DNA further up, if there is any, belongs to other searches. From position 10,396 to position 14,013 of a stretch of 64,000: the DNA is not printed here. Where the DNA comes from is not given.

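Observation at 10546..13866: Rad50/SbcC-architecture protein with intact central zinc hook but eroded ATPase motifs, divergent from dnaD-dnaI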

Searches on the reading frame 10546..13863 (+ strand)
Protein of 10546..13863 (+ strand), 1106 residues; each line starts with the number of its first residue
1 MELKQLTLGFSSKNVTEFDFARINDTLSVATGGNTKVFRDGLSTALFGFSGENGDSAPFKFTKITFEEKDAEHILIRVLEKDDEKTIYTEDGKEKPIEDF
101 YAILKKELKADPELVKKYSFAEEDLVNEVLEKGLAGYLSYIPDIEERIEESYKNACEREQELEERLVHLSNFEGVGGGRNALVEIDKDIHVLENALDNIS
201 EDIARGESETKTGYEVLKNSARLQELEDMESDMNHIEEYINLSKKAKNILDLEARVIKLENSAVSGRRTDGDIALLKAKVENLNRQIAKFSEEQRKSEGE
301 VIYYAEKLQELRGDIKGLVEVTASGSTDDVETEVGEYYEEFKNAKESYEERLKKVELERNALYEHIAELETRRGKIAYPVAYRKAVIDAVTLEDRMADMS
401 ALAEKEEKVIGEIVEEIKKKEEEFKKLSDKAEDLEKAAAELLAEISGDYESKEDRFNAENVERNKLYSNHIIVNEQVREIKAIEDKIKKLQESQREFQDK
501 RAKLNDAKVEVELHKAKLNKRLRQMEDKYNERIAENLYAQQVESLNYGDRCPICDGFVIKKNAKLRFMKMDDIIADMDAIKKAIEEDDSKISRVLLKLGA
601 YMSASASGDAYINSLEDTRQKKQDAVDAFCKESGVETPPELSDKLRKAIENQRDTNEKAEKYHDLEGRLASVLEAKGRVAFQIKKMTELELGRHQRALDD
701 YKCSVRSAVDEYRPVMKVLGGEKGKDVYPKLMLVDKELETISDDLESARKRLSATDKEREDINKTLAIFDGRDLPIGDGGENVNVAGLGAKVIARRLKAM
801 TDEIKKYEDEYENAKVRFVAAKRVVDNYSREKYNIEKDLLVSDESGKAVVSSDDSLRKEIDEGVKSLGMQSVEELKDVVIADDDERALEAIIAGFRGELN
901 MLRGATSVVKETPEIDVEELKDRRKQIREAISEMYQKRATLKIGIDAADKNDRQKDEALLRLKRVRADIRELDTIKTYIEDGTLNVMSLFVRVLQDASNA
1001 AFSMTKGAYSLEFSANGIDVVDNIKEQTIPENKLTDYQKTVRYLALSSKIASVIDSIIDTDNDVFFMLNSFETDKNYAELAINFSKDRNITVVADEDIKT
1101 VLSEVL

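Call 5: search_protein_families(library=pfam, proteins=[window:10546-13863:+], max_evalue=10)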
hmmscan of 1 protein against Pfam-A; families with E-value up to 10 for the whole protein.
window:10546-13863:+ (1106 aa): 1 family
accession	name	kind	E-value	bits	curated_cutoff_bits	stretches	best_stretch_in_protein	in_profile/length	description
PF06295.17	ZapG-like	-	3.7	8.1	33.5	1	481-536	17-71/123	Z-ring associated protein G-like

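Call 6: search_protein_families(library=ncbifam, proteins=[window:10546-13863:+], max_evalue=10)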
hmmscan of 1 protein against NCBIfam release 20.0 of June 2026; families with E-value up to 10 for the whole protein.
window:10546-13863:+ (1106 aa): 9 families
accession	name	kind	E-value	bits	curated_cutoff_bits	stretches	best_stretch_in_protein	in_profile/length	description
NF045487.1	ASRP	equivalog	9e-07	27.9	300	2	111-535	84-486/593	archaea-specific SMC-related protein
NF041751.2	sbcc_Staph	equivalog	9e-06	23.9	920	3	341-719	319-680/1007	exonuclease subunit SbcC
TIGR02168.1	SMC_prok_B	equivalog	2.3e-05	22.3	567.35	4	141-376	681-915/1181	chromosome segregation protein SMC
NF041034.1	Rad50_Sulf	equivalog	9.8e-05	20.4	1000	2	140-602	251-690/872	DNA double-strand break repair ATPase Rad50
TIGR00161.1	TIGR00161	hypoth_equivalog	0.023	14.4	199.25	1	437-502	169-233/239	proteasome assembly chaperone family protein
NF003034.1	PRK03918.1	equivalog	0.044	11.7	700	3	331-765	220-648/878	DNA double-strand break repair ATPase Rad50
NF041035.1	Rad50_Halo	equivalog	0.064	11.6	1000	2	345-689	246-594/883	DNA double-strand break repair ATPase Rad50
NF002572.0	PRK02224.1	equivalog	0.2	9.8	1087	2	194-457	187-432/888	DNA double-strand break repair ATPase Rad50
TIGR02169.1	SMC_prok_A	equivalog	7.4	4.1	729.4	3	145-318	723-895/1165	chromosome segregation protein SMC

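Call 7: search_solved_structures(query=window:10546-13863:+, max_evalue=10)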
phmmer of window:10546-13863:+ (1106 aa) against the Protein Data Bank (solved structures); distinct sequences matched with E-value up to 10: 1.
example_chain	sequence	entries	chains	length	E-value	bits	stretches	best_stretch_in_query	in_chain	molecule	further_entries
5v1u_A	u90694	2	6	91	0.53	11.8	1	580-646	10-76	TbiB1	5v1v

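Call 8: find_homologous_proteins(query=window:10546-13863:+, max_evalue=0.001)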
Query window:10546-13863:+ (1106 aa): 7 proteins with E <= 0.001 among 8000 candidates.
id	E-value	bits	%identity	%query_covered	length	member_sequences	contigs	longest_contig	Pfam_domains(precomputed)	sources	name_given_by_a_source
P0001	0.0e+0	2333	100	100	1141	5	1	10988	-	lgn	-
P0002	0.0e+0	1737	74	100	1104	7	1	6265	-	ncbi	-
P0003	0.0e+0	1307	59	100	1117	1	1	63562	-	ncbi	-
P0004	0.0e+0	1295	58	100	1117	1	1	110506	-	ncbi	-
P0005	0.0e+0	1294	59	100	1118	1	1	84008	-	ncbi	-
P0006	0.0e+0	1271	58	100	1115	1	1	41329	-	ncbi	-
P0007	0.0e+0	1270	58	100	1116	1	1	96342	-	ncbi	-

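Call 12: find_related_loci(query=A1, collection=genome_contigs, flank=8000)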
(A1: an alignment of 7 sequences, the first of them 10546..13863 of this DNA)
Query A1 (1106 aa) in genome_contigs; peptide patterns used: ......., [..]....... (x = any residue, [..] = any of these).
92 stretches matched a pattern; 1 encode a relative of the query (tblastn E <= 1e-3); 1 distinct loci.
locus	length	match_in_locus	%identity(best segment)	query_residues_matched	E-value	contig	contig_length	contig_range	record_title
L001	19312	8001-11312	73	1-1106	0e+0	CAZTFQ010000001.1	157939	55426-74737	MAG TPA_asm: uncultured Christensenellaceae bacterium isolate SRP225648_co1_894 genome assembly, contig: NODE_57_length_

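Call 13: find_encoding_contigs(protein=P0003, flank=8000, max_places=3)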
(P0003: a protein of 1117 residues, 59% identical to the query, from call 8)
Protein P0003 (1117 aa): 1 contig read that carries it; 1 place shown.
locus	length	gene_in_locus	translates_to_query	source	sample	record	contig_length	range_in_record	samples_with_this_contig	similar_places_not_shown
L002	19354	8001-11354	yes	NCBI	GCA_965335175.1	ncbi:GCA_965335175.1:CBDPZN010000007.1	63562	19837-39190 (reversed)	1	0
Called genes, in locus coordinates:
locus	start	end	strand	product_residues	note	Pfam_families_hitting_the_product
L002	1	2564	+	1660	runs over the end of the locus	-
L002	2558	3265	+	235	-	-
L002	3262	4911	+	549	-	-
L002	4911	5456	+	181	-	PF10502:Peptidase_S26, PF00717:Peptidase_S24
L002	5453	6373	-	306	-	PF01695:IstB_IS21, PF00308:Bac_DnaA (weak), PF00004:AAA (weak)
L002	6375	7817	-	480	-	PF07261:DnaB_2 (weak)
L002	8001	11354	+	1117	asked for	-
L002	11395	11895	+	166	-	PF06177:QueT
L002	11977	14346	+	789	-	-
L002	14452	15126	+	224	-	PF01471:PG_binding_1, PF09374:PG_binding_3 (faint), PF07486:Hydrolase_2, PF00397:WW (faint)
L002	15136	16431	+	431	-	PF20769:YPEB_N, PF14620:YPEB_PepSY1-2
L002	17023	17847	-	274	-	-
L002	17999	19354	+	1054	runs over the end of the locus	PF21445:ADDB_N, PF12705:PDDEXK_1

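Call 14: find_encoding_contigs(protein=P0006, flank=8000, max_places=3)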
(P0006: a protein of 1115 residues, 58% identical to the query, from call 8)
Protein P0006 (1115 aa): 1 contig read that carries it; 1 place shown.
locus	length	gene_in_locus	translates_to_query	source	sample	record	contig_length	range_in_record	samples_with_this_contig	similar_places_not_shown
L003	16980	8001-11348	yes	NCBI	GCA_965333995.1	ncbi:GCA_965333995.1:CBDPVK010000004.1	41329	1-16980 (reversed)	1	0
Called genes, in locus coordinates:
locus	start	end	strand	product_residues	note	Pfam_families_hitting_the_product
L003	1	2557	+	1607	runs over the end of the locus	-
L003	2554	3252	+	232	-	-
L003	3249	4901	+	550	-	-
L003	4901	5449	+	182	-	PF10502:Peptidase_S26, PF00717:Peptidase_S24 (weak)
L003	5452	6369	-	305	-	PF01695:IstB_IS21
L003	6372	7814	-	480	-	PF07261:DnaB_2 (weak)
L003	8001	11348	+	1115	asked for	-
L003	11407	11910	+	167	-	PF06177:QueT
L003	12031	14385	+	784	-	-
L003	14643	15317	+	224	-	PF01471:PG_binding_1, PF09374:PG_binding_3 (faint), PF07486:Hydrolase_2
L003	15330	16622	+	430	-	PF20769:YPEB_N, PF14620:YPEB_PepSY1-2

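Call 26: search_protein_representatives(alignment_id=A1)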
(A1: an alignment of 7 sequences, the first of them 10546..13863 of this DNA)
Query: 7 sequences, 1116 profile positions. Proteins with E-value up to 0.001 (for the whole library): 62; up to 1e-10: 49; up to 1e-30: 27. The best 62 are listed.
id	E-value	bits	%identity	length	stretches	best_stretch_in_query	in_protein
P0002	0.0e+00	1980.1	-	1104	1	1-1116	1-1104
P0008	5.6e-270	915.4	-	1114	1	1-1116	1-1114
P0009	1.1e-57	212.3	-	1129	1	2-1103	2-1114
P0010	1.9e-57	211.6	-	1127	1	11-1105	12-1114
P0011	2.1e-57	211.4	-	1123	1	1-1107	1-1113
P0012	1.9e-56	208.3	-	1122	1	1-1101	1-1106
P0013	4.9e-56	206.9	-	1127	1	1-1105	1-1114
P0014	6.0e-51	190.1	-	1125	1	1-1104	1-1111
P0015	9.3e-51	189.4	-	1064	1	1-909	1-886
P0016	4.3e-47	177.3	-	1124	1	1-1070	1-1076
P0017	1.9e-46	175.2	-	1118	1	18-1109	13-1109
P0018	2.5e-46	174.7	-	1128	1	1-1066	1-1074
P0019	2.0e-45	171.8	-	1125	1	1-1107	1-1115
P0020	2.8e-44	168.0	-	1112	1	6-1100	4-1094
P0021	7.9e-43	163.2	-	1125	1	1-1103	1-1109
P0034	4.3e-29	117.7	-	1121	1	1-1106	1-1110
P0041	3.8e-20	88.1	-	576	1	548-1106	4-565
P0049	1.8e-14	69.3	-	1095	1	9-1100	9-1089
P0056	2.0e-10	55.9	-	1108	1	29-1103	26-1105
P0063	1.2e-08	50.0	-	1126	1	1-1107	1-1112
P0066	1.4e-06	43.2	-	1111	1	1-1106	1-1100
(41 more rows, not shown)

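Call 28: predict_structure(alignment_id=A1)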
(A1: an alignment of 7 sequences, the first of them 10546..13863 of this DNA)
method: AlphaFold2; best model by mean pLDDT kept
length: 1106 residues; sequences in the alignment: 7
mean_pLDDT: 56.7   pTM: 0.28
mean pLDDT of the five models: 56.7, 52.5, 51.4, 47.2, 46.3
residues with pLDDT >= 90: 0; 70-90: 224; 50-70: 511; < 50: 371
segments of 3 or more residues with pLDDT < 50: 1-17, 19-61, 81-83, 104-124, 171-173, 175-177, 258-281, 310-329, 361-379, 381-383, 535-623, 633-669, 715-724, 769-787, 831-852, 908-915, 1062-1066
pLDDT, mean of each block of 10 residues (from residue 1): 35 43 38 36 43 41 49 59 59 64 45 29 51 62 70 79 65 50 73 76 63 55 74 79 79 58 32 42 51 56 55 41 41 55 59 50 41 36 53 63 66 72 71 66 56 58 61 65 68 69 66 65 63 49 33 29 33 41 42 33 30 38 49 47 45 38 44 55 62 63 58 47 53 67 68 63 56 39 46 64 68 67 59 44 33 59 79 75 74 74 55 55 74 68 58 66 72 68 56 76 79 72 82 73 72 65 50 58 57 56 56
secondary structure, 60 per line:
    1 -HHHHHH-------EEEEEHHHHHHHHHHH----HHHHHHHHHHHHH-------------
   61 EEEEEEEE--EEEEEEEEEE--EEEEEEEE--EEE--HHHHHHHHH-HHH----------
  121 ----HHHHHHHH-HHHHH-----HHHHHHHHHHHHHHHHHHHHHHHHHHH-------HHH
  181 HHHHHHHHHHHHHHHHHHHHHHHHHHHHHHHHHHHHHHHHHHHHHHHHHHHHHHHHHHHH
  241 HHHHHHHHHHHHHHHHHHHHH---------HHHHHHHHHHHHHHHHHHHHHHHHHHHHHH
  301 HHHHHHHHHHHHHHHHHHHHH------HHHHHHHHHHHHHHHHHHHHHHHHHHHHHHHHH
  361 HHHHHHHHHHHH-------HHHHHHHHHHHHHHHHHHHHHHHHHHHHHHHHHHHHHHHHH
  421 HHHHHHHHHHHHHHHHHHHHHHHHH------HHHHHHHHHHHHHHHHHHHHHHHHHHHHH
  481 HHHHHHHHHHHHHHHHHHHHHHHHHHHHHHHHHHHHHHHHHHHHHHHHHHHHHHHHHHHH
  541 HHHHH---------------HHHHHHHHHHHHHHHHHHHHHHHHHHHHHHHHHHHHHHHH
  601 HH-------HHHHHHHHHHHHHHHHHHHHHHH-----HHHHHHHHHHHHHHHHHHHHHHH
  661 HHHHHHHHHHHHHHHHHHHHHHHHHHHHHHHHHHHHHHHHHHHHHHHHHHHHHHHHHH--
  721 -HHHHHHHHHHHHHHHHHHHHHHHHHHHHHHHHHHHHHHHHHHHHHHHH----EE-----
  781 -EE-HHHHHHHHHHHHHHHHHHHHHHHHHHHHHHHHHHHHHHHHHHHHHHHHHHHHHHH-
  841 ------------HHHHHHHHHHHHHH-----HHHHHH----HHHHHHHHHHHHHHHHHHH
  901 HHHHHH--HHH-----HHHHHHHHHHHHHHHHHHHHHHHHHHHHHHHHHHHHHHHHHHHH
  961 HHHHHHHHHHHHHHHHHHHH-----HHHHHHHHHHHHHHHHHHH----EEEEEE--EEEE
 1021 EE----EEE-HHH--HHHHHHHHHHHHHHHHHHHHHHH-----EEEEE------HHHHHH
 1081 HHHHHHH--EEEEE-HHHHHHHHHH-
elements in order (helices of 4 or more, strands of 3 or more residues): H2-7 E15-19 H20-30 H35-47 E61-68 E71-80 E83-90 E93-95 H98-106 H125-132 H134-138 H144-170 H178-261 H271-321 H328-372 H380-445 H452-545 H561-602 H610-632 H638-718 H722-769 H785-839 H853-866 H872-877 H882-906 H917-980 H986-1004 E1009-1014 E1017-1022 E1027-1029 H1036-1058 E1064-1068 H1075-1087 E1090-1094 H1096-1105

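Call 29: find_encoding_contigs(protein=P0009, flank=8000, max_places=3)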
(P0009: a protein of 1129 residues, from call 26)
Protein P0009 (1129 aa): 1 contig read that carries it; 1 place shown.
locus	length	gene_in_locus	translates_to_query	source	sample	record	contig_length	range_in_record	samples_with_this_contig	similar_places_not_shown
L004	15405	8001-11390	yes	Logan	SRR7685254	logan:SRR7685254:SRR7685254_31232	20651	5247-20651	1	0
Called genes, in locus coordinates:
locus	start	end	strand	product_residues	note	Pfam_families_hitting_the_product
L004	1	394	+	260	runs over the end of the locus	PF04962:KduI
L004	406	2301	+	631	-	PF02776:TPP_enzyme_N, PF00205:TPP_enzyme_M, PF02775:TPP_enzyme_C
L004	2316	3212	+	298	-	PF01261:AP_endonuc_2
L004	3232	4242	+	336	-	PF01408:GFO_IDH_MocA, PF03447:NAD_binding_3 (faint), PF02894:GFO_IDH_MocA_C, PF22725:GFO_IDH_MocA_C3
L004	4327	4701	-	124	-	-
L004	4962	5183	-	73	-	PF02229:PC4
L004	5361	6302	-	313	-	PF01695:IstB_IS21 (faint)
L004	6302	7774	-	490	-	PF07261:DnaB_2 (faint)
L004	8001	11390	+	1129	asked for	-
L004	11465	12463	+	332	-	PF00005:ABC_tran, PF13304:AAA_21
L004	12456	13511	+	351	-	-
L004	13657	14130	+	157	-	PF03449:GreA_GreB_N, PF01272:GreA_GreB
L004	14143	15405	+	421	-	?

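Call 30: find_encoding_contigs(protein=P0020, flank=7000, max_places=3)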
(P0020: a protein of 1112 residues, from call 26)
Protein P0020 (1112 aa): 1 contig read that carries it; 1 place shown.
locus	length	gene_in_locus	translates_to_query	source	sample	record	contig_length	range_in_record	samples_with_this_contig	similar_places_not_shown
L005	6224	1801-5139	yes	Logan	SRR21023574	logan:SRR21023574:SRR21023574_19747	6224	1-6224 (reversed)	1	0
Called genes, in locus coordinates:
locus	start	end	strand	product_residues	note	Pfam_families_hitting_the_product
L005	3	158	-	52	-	?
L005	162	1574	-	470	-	PF07261:DnaB_2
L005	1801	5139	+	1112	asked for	-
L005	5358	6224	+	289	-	?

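Call 31: find_encoding_contigs(protein=P0049, flank=7000, max_places=3)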
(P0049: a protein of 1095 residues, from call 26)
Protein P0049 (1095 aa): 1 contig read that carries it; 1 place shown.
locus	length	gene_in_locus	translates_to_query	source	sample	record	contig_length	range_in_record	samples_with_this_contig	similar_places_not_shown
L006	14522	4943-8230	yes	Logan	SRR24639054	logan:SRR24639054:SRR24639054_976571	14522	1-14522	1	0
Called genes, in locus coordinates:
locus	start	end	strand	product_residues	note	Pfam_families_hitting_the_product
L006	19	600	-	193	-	PF12464:Mac (weak), PF25087:GMPPB_C (faint), PF25084:LbH_EIF2B (faint), PF00132:Hexapep, PF14602:Hexapep_2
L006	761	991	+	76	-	-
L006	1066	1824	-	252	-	-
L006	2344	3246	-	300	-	PF01695:IstB_IS21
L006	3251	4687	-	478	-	PF07261:DnaB_2 (faint)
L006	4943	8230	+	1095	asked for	-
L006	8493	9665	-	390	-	-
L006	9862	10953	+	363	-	PF13393:tRNA-synt_His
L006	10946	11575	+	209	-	PF01634:HisG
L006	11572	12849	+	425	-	PF00815:Histidinol_dh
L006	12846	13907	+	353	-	PF00155:Aminotran_1_2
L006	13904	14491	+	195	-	PF00475:IGPD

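Call 32: find_encoding_contigs(protein=P0063, flank=7000, max_places=3)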
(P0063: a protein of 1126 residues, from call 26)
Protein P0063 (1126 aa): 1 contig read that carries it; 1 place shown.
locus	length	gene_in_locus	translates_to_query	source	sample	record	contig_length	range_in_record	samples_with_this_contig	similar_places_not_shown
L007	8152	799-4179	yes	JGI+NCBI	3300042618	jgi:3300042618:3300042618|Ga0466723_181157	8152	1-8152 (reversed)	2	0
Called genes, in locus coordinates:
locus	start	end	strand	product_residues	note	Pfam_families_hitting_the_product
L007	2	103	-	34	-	?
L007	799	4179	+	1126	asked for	-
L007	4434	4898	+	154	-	PF06177:QueT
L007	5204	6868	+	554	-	PF00128:Alpha-amylase, PF16657:Malt_amylase_C (weak)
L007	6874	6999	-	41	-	-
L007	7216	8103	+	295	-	-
